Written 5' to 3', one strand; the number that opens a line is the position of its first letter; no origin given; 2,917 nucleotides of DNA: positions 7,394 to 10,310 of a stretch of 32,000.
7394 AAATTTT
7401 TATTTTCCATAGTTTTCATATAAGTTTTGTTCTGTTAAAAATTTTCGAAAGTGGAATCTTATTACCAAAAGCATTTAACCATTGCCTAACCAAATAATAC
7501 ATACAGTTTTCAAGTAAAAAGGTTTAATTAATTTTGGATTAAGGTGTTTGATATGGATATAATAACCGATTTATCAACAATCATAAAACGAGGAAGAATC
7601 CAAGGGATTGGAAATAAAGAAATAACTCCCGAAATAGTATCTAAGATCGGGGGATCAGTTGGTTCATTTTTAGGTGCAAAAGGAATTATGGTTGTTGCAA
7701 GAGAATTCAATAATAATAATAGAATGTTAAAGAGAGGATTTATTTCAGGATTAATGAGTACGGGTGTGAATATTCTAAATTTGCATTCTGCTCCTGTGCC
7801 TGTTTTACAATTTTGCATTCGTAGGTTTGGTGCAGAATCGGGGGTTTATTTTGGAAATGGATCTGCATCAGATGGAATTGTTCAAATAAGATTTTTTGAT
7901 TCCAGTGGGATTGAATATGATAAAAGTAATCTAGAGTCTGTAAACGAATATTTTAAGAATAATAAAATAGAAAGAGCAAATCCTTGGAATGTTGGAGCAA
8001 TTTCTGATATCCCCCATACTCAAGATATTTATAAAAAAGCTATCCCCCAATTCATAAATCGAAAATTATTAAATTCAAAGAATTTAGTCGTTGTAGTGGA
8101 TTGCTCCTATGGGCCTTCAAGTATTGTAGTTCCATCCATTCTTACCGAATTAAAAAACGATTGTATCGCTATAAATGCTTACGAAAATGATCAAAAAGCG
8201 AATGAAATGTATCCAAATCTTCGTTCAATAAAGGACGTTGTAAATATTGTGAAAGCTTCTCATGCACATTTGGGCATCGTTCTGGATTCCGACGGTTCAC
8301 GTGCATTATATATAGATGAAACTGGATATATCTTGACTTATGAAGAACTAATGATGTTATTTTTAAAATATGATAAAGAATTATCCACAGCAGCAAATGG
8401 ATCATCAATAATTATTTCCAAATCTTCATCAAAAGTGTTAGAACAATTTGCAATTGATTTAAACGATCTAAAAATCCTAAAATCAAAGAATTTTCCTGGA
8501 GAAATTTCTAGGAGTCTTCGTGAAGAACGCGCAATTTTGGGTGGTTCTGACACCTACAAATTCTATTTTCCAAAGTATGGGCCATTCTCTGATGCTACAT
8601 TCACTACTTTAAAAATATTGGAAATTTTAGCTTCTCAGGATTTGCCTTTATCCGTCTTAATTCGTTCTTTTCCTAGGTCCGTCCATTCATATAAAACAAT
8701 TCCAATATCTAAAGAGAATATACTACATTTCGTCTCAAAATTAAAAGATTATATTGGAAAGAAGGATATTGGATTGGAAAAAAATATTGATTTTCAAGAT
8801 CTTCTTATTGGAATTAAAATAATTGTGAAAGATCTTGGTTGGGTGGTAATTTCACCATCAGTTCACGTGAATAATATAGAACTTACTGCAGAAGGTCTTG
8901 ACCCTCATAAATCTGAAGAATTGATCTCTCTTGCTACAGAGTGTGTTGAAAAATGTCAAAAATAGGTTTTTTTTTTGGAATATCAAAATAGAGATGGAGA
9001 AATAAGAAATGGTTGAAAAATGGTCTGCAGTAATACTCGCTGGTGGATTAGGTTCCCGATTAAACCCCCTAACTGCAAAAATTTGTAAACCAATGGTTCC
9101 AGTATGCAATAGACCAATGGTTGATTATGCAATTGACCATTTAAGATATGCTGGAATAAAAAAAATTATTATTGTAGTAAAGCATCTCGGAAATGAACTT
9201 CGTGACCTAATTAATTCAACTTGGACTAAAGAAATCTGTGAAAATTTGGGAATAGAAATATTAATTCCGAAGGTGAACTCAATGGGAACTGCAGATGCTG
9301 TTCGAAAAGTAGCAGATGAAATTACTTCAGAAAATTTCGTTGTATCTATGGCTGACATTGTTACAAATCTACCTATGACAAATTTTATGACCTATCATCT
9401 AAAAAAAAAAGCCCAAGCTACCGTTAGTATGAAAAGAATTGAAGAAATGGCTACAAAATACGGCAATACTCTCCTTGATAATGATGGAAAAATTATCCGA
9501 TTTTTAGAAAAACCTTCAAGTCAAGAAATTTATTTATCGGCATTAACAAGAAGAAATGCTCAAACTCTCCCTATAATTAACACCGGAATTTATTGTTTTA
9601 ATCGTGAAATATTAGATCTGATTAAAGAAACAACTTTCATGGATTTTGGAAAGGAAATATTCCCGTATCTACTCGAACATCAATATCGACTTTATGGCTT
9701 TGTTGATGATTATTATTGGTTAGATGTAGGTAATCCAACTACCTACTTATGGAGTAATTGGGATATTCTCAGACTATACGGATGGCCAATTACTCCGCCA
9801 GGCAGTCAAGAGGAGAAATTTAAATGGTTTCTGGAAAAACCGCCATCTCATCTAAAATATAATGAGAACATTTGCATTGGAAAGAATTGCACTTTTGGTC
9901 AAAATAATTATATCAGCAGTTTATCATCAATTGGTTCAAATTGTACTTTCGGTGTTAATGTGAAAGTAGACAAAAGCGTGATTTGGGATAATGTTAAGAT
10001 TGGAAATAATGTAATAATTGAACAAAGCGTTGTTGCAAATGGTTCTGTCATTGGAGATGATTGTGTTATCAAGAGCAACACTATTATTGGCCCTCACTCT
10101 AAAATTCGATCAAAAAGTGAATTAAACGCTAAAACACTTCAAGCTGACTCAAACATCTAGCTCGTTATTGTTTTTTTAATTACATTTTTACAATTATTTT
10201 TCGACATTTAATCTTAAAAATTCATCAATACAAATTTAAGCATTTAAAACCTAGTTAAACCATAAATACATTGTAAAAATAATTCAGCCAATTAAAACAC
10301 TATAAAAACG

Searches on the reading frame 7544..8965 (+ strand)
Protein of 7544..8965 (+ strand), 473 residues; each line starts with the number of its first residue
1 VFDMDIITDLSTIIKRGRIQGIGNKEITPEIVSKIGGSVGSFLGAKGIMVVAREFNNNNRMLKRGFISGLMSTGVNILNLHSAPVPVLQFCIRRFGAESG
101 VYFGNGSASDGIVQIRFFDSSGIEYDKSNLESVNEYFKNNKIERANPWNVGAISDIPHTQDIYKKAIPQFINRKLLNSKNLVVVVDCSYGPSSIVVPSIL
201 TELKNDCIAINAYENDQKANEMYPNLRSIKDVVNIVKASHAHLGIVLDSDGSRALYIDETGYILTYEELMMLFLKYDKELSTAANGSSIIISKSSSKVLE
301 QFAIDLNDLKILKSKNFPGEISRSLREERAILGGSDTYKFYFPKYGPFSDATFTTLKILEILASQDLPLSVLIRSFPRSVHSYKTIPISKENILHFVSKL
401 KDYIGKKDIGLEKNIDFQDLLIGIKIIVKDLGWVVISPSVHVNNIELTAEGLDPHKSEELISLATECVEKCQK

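Call 88: search_protein_families(library=pfam, proteins=[window:7544-8965:+], max_evalue=0.00001)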
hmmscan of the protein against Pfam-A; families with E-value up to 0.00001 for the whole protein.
window:7544-8965:+ (473 aa): 2 families
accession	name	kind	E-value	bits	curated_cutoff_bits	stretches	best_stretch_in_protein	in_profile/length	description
PF02878.22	PGM_PMM_I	-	4.9e-16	59.1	22.5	1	21-141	11-135/138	Phosphoglucomutase/phosphomannomutase, alpha/beta/alpha domain I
PF02879.22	PGM_PMM_II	-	1.4e-12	48.5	29.3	1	163-261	3-103/103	Phosphoglucomutase/phosphomannomutase, alpha/beta/alpha domain II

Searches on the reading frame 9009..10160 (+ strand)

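Call 88: search_protein_families(library=pfam, proteins=[window:9009-10160:+], max_evalue=0.00001)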
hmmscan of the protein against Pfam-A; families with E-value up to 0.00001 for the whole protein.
window:9009-10160:+ (383 aa): 5 families
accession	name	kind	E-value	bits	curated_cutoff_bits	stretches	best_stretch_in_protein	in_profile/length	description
PF00483.29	NTP_transferase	-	2.1e-45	155.6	21.2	1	7-248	2-237/245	Nucleotidyl transferase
PF25084.1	LbH_EIF2B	-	1.2e-18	67.4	54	1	284-370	18-103/105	EIF2B subunit epsilon LbH domain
PF12804.13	NTP_transf_3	-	3.5e-12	47.2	27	1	7-124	1-104/160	MobA-like NTP transferase domain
PF00132.30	Hexapep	-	9e-11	41.4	27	0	341-371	3-33/36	Bacterial transferase hexapeptide (six repeats)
PF07959.18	Fucose_pyrophosphorylase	-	2.2e-06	27.3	34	0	109-204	67-167/418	Fucose pyrophosphorylase domain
